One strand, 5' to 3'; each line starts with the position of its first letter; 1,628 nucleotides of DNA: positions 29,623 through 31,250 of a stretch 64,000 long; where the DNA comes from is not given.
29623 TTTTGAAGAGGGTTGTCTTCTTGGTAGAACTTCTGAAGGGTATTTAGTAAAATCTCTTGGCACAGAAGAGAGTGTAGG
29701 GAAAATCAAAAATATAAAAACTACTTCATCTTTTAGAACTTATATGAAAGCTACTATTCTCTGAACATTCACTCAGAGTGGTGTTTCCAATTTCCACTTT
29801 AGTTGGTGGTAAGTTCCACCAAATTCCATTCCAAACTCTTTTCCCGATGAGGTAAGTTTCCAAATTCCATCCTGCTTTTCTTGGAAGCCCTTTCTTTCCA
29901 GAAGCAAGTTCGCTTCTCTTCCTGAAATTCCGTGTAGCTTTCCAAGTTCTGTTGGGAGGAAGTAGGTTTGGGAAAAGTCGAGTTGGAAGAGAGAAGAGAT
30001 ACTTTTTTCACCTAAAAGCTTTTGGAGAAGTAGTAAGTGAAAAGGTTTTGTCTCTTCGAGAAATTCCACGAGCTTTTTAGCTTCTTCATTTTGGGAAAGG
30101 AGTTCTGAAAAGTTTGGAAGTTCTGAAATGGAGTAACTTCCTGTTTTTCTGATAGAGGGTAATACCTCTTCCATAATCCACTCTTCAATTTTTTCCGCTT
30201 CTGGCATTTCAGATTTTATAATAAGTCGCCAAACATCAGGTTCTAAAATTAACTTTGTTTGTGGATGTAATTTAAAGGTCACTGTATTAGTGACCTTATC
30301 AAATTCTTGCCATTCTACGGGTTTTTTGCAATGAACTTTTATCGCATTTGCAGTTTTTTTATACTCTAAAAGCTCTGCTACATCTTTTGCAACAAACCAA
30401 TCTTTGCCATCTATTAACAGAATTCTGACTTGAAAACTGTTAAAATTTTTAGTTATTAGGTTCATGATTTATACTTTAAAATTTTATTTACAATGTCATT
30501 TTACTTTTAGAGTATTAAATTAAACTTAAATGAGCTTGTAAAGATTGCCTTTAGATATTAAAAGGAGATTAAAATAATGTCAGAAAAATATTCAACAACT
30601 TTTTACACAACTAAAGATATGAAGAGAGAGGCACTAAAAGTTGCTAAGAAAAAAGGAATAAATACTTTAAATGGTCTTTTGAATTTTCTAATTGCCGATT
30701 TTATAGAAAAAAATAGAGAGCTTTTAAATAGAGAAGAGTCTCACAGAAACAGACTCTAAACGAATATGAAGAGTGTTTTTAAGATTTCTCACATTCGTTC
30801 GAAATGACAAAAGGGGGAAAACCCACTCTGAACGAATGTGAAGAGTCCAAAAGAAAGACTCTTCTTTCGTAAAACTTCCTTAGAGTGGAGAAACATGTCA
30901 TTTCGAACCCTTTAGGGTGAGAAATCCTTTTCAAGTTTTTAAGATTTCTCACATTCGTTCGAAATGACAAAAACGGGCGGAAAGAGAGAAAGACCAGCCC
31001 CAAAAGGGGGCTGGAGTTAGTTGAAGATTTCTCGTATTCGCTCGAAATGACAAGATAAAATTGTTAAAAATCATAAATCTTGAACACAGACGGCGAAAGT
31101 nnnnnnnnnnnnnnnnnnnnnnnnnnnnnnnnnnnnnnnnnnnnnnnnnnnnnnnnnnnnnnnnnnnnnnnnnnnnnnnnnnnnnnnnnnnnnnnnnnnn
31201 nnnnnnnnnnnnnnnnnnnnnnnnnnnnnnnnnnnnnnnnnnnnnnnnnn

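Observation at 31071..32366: Caspase-like / TM / DUF1566 protein with Ser replacing the catalytic Cys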

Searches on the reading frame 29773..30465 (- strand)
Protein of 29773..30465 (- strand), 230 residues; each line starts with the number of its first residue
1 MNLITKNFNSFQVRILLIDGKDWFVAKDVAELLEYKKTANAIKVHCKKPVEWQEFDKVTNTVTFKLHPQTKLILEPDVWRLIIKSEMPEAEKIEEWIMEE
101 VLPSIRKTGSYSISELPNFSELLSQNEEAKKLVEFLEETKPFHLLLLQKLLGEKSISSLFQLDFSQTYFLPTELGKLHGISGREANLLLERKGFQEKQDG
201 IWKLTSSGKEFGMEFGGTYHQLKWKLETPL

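Call 3: search_protein_families(library=pfam, proteins=[window:29773-30465:-], max_evalue=0.1)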
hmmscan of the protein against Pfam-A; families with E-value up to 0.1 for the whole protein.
window:29773-30465:- (230 aa): 1 family
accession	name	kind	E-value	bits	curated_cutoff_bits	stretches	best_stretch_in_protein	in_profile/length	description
PF02498.22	Bro-N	-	1.8e-21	77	25.6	1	12-103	1-96/96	BRO family, N-terminal domain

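Call 5: search_protein_families(library=padloc, proteins=[window:29773-30465:-], max_evalue=0.1)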
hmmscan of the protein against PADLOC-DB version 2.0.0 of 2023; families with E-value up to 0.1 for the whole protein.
window:29773-30465:- (230 aa): 2 families
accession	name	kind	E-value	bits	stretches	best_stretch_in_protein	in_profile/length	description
PDLC05067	PDC-S69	-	0.00044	18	1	168-213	79-124/289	-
PDLC04885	PDC-S05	-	0.026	12.8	1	11-57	19-63/110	-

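Call 63: search_protein_families(library=phrogs, proteins=[window:29773-30465:-], max_evalue=0.01)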
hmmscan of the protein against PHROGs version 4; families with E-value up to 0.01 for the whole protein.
window:29773-30465:- (230 aa): 12 families
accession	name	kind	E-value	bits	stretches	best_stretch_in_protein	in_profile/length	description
phrog_130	-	transcription regulation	8.5e-40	138.1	1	1-224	158-396/480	anti-repressor Ant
phrog_2899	-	transcription regulation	8.9e-32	111.7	1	7-134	11-131/263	anti-repressor Ant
phrog_463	-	transcription regulation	2.7e-28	100.2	1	5-131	7-139/250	anti-repressor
phrog_2593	-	transcription regulation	1.2e-26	95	1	3-121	22-143/255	anti-repressor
phrog_2011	-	transcription regulation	2.7e-24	87.3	1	1-132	2-136/275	anti-repressor Ant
phrog_5060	-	transcription regulation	5.2e-21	76.7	1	7-122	11-126/224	anti-repressor Ant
phrog_245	-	transcription regulation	1.8e-18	68.1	1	2-127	40-151/319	anti-repressor Ant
phrog_7940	-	unknown function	3.8e-18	67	1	2-114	3-110/252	-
phrog_9976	-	transcription regulation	8.8e-17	62.6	1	5-137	3-125/188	anti-repressor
phrog_25722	-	unknown function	1.3e-16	61.7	1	3-114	4-111/150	-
phrog_2977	-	transcription regulation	5e-13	50.1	1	7-87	68-147/150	anti-repressor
phrog_63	-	transcription regulation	4.2e-05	24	1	121-213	250-322/431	anti-repressor Ant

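Call 69: find_related_loci(query=window:29773-30465:-, collection=viral_contigs, flank=6000)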
Query window:29773-30465:- (230 aa) in viral_contigs; peptide patterns used: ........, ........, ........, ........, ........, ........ (x = any residue, [..] = any of these).
4 stretches matched a pattern, but none encodes a relative of the query by tblastn (E <= 1e-3).

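Call 70: find_homologous_proteins(query=window:29773-30465:-, max_evalue=1e-20)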
Query window:29773-30465:- (230 aa): 315 proteins with E <= 1e-20 among 1855 candidates; the best 120 are listed.
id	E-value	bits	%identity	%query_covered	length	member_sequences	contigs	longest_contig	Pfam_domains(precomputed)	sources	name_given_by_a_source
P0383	3.7e-147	506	100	100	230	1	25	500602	PF02498.23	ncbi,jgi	jgi:prophage antirepressor-like protein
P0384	4.8e-100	352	74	100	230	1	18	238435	PF02498.23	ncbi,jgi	jgi:prophage antirepressor-like protein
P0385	6.6e-99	348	72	100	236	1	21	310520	PF02498.23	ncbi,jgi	jgi:prophage antirepressor-like protein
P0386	1.6e-93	331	71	99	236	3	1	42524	PF02498.23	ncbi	-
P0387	1.4e-84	301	61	99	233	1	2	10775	PF02498.23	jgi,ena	-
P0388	4.2e-78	280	59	100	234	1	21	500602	PF02498.23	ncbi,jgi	jgi:prophage antirepressor-like protein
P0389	4.9e-75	270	61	97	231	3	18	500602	PF02498.23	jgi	jgi:prophage antirepressor-like protein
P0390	3.7e-74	267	55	100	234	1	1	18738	PF02498.23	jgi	jgi:anti-repressor protein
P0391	1.9e-73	265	61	97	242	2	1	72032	PF02498.23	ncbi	-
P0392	1.3e-72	262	55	100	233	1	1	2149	PF02498.23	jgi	jgi:prophage antirepressor-like protein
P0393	4.3e-72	261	55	100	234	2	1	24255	PF02498.23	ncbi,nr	ncbi:prophage antirepressor [Thiovulum sp. ES]|nr:prophage antirepressor [Thiovulum sp. ES]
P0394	3.8e-71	257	56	99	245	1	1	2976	PF02498.23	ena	-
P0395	5.1e-69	250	53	99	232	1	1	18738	PF02498.23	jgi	jgi:prophage antirepressor-like protein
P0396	1.2e-68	249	53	100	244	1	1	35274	PF02498.23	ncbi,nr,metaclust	ncbi:prophage antirepressor [Thiovulum sp. ES]|nr:prophage antirepressor [Thiovulum sp. ES]|metaclus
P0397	2.4e-67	245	53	99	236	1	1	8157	PF02498.23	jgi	jgi:prophage antirepressor-like protein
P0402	1.7e-64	236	54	99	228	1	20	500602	PF02498.23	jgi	jgi:prophage antirepressor-like protein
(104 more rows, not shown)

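Call 72: find_encoding_contigs(protein=P0388, flank=5000, max_places=1)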
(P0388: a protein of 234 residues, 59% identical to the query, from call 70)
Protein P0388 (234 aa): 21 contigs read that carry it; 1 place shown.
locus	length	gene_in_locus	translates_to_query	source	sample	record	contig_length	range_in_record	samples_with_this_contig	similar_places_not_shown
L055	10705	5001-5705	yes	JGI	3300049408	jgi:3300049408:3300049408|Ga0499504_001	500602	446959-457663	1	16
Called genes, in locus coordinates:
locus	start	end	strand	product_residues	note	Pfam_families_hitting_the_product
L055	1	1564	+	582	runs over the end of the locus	PF00662:Proton_antipo_N, PF00361:Proton_antipo_M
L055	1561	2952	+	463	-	PF00361:Proton_antipo_M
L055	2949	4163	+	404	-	PF00361:Proton_antipo_M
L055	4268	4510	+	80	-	PF00560:LRR_1 (faint), PF13855:LRR_8 (weak), PF23598:LRR_14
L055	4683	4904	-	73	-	-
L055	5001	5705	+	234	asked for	PF02498:Bro-N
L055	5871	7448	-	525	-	PF00999:Na_H_Exchanger, PF02254:TrkA_N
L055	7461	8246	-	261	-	PF03976:PPK2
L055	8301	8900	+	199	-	PF00117:GATase, PF07722:Peptidase_C26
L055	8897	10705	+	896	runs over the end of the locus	PF17757:UvrB_inter, PF02559:CarD_TRCF_RID, PF00270:DEAD, PF04851:ResIII, PF00271:Helicase_C, PF03461:TRCF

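Call 73: find_encoding_contigs(protein=P0389, flank=5000, max_places=1)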
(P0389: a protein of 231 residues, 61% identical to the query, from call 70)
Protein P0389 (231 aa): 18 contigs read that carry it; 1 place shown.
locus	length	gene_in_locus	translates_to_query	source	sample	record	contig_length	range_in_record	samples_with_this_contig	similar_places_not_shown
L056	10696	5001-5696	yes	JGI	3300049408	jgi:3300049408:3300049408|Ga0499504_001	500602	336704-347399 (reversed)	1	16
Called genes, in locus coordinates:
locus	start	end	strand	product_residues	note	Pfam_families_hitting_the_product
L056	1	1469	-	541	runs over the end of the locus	PF00118:Cpn60_TCP1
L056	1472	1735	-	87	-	PF00166:Cpn10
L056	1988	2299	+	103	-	-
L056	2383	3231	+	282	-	-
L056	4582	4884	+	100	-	PF01381:HTH_3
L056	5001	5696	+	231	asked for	PF02498:Bro-N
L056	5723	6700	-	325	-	PF01592:NifU_N, PF04324:Fer2_BFD, PF01106:NifU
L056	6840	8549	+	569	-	PF00664:ABC_membrane, PF00005:ABC_tran, PF13555:AAA_29 (faint), PF02463:SMC_N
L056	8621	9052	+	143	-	PF00572:Ribosomal_L13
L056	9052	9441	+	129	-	PF00380:Ribosomal_S9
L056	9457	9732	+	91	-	PF01649:Ribosomal_S20p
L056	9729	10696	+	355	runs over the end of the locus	PF03462:PCRF, PF00472:RF-1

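Call 74: find_encoding_contigs(protein=P0402, flank=5000, max_places=1)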
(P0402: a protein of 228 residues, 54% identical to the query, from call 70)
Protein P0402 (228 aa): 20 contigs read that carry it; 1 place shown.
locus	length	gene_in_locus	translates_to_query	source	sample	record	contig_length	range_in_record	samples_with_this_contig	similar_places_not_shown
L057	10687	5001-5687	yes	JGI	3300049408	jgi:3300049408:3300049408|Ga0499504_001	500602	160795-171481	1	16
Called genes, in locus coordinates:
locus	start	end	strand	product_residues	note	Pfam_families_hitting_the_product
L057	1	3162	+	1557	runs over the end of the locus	PF00270:DEAD, PF00271:Helicase_C, PF00580:UvrD-helicase, PF13604:AAA_30 (weak), PF13245:AAA_19, PF13361:UvrD_C, PF13361:UvrD_C, PF13538:UvrD_C_2, +4 more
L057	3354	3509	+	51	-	-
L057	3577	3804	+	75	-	PF01381:HTH_3 (weak), PF12844:HTH_19 (weak)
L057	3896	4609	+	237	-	PF04383:KilA-N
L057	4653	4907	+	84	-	PF01381:HTH_3 (faint)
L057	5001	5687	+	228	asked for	PF02498:Bro-N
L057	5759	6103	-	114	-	PF02452:PemK_toxin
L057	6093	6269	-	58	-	-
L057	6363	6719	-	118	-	-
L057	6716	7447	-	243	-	PF01925:TauE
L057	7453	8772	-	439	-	PF00595:PDZ, PF13180:PDZ_2, PF17820:PDZ_6, PF03572:Peptidase_S41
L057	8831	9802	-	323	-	PF00764:Arginosuc_synth, PF02568:ThiI, PF03054:tRNA_Me_trans, PF06508:QueC (weak), PF24167:DUF7411 (weak), PF18297:NFACT-R_2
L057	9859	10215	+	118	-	PF01641:SelR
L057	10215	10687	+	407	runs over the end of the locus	PF03453:MoeA_N, PF00994:MoCF_biosynth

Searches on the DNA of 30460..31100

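Call 83: search_rna_families(source=window, start=30460, end=31100, threshold=evalue, max_evalue=1)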
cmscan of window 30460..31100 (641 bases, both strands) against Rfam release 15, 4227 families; matches with E-value up to 1: 1.
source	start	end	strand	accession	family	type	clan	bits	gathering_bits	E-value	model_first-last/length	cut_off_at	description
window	30848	30977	-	RF03046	Pseudomonadales-1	Gene; sRNA;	-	15.2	68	0.41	1-164/164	no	Pseudomonadales-1 RNA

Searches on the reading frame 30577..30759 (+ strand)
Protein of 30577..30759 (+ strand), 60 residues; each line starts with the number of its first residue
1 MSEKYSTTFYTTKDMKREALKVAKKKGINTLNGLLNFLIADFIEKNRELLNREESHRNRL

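Call 3: search_protein_families(library=pfam, proteins=[window:30577-30759:+], max_evalue=0.1)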
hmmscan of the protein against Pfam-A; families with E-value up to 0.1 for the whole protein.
window:30577-30759:+ (60 aa): 2 families
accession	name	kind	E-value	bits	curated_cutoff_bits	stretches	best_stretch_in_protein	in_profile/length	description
PF14265.11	DUF4355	-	0.02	15.6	25.4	1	11-41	66-94/124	Capsid assembly scaffolding protein Gp46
PF02096.25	60KD_IMP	-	0.073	13.5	35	1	3-40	42-76/163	60Kd inner membrane protein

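Call 62: search_protein_families(library=pfam, proteins=[window:30577-30756:+], max_evalue=10)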
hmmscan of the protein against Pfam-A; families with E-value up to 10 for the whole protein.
seq(60 aa): 2 families
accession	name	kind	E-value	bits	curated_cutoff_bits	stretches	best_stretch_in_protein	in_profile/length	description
PF14265.11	DUF4355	-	0.02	15.6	25.4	1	11-41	66-94/124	Capsid assembly scaffolding protein Gp46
PF02096.25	60KD_IMP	-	0.073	13.5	35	1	3-40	42-76/163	60Kd inner membrane protein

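Call 63: search_protein_families(library=phrogs, proteins=[window:30577-30759:+], max_evalue=0.01)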
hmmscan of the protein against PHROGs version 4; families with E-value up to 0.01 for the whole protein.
window:30577-30759:+ (60 aa): 1 family
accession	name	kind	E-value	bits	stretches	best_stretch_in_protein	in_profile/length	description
phrog_582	-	transcription regulation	0.0084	17.4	1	2-48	55-100/105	Arc-like repressor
